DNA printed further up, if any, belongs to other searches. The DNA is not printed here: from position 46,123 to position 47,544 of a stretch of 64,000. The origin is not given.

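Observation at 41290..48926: Lower-GC acquired region bounded by an integrase remnant: excisionase, sodC, truncated SRAP, and an ATP-grasp/isoaspartyl-peptidase pair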

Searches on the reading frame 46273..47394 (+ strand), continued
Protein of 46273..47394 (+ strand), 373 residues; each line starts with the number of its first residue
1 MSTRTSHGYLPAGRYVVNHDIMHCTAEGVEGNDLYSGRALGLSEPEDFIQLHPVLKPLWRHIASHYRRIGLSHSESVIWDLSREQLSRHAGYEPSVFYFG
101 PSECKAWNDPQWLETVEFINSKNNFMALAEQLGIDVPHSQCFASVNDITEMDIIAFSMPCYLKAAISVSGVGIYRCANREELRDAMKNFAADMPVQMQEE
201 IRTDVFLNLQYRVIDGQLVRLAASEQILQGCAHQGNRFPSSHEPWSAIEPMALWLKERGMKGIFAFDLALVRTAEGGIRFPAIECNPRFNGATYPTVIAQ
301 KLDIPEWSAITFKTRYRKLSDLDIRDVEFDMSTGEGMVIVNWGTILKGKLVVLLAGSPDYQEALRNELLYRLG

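Call 68: find_encoding_contigs(protein=P0170, flank=7000, max_places=3)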
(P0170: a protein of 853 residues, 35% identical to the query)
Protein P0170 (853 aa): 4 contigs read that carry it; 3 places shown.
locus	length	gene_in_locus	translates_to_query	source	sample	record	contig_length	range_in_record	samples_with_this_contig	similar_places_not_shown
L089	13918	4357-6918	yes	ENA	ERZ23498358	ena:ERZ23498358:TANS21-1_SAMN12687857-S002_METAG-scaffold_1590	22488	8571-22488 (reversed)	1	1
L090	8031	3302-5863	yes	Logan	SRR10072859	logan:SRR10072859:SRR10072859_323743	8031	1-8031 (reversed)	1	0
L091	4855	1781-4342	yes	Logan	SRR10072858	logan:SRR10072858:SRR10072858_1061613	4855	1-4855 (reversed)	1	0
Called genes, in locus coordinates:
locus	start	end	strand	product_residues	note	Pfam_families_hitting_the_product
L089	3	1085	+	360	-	?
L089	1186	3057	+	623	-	-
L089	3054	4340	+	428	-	PF00069:Pkinase, PF07714:PK_Tyr_Ser-Thr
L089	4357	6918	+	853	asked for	PF08245:Mur_ligase_M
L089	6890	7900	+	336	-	-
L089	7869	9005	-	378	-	PF13688:Reprolysin_5 (weak)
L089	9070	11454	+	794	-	PF01636:APH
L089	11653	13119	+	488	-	PF01435:Peptidase_M48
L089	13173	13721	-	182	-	-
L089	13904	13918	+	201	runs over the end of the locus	PF27154:ORF11_beta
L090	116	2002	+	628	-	-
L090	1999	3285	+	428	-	PF00069:Pkinase, PF07714:PK_Tyr_Ser-Thr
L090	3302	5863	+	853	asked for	PF08245:Mur_ligase_M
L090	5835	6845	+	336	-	-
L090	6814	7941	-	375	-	PF13688:Reprolysin_5 (weak)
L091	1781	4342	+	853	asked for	PF08245:Mur_ligase_M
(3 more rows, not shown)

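Call 69: find_encoding_contigs(protein=P0123, flank=6000, max_places=3)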
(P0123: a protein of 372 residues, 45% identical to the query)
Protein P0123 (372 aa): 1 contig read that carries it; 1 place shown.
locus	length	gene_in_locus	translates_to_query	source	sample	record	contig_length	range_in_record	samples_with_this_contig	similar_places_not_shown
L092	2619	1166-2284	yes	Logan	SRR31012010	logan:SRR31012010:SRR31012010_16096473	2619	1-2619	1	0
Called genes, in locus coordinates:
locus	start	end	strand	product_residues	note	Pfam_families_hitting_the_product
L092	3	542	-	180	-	?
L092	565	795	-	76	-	-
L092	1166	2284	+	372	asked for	-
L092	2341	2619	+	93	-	?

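Call 74: search_protein_families(library=pfam, proteins=[L088:1671-2492:+, L085:6137-8014:+, L085:10535-11575:+], max_evalue=0.01)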
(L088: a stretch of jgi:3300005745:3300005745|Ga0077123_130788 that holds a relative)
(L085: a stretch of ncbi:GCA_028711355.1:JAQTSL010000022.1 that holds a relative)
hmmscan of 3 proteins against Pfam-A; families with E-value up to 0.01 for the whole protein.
L088:1671-2492:+ (273 aa): 0 families

L085:6137-8014:+ (625 aa): 0 families

L085:10535-11575:+ (346 aa): 0 families

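Call 82: search_solved_structures(query=A1, max_evalue=10, show_alignments=0)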
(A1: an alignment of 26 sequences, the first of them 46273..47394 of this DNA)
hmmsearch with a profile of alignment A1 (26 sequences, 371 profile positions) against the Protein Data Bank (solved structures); distinct sequences matched with E-value up to 10: 14.
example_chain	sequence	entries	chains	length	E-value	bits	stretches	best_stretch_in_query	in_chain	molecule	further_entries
5dot_A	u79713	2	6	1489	1.5e-05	27.2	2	128-294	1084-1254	Carbamoyl-phosphate synthase [ammonia], mitochondrial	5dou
6uel_A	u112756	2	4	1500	1.6e-05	27.2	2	128-294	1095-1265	Carbamoyl-phosphate synthase [ammonia], mitochondrial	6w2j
4fu0_A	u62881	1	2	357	0.0099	18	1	127-202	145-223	D-alanine--D-alanine ligase 7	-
3n8d_A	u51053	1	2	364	0.041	16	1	153-201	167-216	D-alanine--D-alanine ligase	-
8fff_A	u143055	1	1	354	0.048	15.7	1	153-201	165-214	D-alanine--D-alanine ligase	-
2i80_A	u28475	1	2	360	0.048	15.7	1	153-201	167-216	D-alanine-D-alanine ligase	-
2i87_A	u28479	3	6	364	0.048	15.7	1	153-201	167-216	D-alanine-D-alanine ligase | D-alanine--D-alanine ligase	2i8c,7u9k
1ehi_A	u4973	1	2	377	0.17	14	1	154-206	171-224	D-ALANINE:D-LACTATE LIGASE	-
5zct_A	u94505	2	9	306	0.52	12.3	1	124-224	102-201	Ribosomal protein S6--L-glutamate ligase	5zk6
4iwx_A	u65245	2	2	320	0.58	12.2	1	124-224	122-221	Ribosomal protein S6 modification protein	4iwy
1kj8_A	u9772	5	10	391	1.3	11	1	130-187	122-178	phosphoribosylglycinamide formyltransferase 2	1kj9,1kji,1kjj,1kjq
1eyz_A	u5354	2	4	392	1.3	11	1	130-187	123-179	PHOSPHORIBOSYLGLYCINAMIDE FORMYLTRANSFERASE 2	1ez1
3vot_A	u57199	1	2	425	1.7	10.7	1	115-191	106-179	L-amino acid ligase, BL00235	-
7qys_A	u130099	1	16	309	2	10.4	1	125-220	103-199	Probable alpha-L-glutamate ligase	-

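Call 88: list_cluster_members(proteins=[window:46273-47394:+, window:47467-48408:+, window:42317-42922:-, window:43703-44308:+])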
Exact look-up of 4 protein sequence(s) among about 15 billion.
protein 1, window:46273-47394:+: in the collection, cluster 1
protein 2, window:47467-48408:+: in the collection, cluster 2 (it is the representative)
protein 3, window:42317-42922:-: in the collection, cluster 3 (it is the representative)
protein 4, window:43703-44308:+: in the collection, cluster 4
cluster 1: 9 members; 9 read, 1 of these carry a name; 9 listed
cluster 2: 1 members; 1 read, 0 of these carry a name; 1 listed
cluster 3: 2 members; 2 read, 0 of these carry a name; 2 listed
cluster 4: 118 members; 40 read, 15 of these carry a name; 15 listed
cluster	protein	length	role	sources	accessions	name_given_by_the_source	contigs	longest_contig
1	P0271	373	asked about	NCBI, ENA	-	-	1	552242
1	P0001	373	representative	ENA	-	-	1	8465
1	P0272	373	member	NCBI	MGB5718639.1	MAG: ATP-grasp domain-containing protein [Gammaproteobacteria bacterium]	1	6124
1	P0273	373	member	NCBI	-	-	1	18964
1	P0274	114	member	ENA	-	-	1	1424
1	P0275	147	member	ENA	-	-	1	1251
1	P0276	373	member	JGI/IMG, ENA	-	-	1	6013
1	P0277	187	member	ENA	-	-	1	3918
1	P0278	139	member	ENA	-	-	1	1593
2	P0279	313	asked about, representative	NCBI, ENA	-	-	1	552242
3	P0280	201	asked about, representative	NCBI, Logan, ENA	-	-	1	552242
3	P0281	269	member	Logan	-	-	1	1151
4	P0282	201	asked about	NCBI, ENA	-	-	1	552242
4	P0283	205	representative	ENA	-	-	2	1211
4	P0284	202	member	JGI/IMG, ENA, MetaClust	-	\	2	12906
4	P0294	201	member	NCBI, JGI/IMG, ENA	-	Cu-Zn family superoxide dismutase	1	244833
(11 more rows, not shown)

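Call 89: find_encoding_contigs(protein=P0294, flank=8000, max_places=4)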
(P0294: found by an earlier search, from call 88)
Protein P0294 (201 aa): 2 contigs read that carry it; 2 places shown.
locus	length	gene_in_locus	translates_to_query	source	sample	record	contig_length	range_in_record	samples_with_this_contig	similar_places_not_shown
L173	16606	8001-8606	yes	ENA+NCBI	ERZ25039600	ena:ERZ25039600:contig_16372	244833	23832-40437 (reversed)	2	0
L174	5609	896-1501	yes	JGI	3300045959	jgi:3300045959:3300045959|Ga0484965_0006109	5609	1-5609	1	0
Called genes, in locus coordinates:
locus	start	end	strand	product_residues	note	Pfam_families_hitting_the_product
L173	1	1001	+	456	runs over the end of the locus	PF02254:TrkA_N, PF13241:NAD_binding_7 (faint), PF02080:TrkA_C, PF02254:TrkA_N, PF02080:TrkA_C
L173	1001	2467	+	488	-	PF02386:TrkH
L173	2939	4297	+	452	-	PF00990:GGDEF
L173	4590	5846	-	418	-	PF07992:Pyr_redox_2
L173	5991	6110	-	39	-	-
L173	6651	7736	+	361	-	PF00160:Pro_isomerase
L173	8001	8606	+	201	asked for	PF00080:Sod_Cu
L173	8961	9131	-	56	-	-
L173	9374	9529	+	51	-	-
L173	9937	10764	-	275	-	PF00149:Metallophos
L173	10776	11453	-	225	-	PF04379:DUF525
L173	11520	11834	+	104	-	-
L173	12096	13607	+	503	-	PF02541:Ppx-GppA, PF21447:Ppx-GppA_III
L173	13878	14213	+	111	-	PF13441:Gly-zipper_YMGG, PF13488:Gly-zipper_Omp (weak)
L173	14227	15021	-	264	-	PF00398:RrnaAD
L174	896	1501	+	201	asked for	PF00080:Sod_Cu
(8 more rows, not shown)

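Call 94: search_protein_families(library=padloc, proteins=[window:46273-47394:+], max_evalue=0.01)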
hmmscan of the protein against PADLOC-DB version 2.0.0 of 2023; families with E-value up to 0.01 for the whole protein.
window:46273-47394:+ (373 aa): 0 families
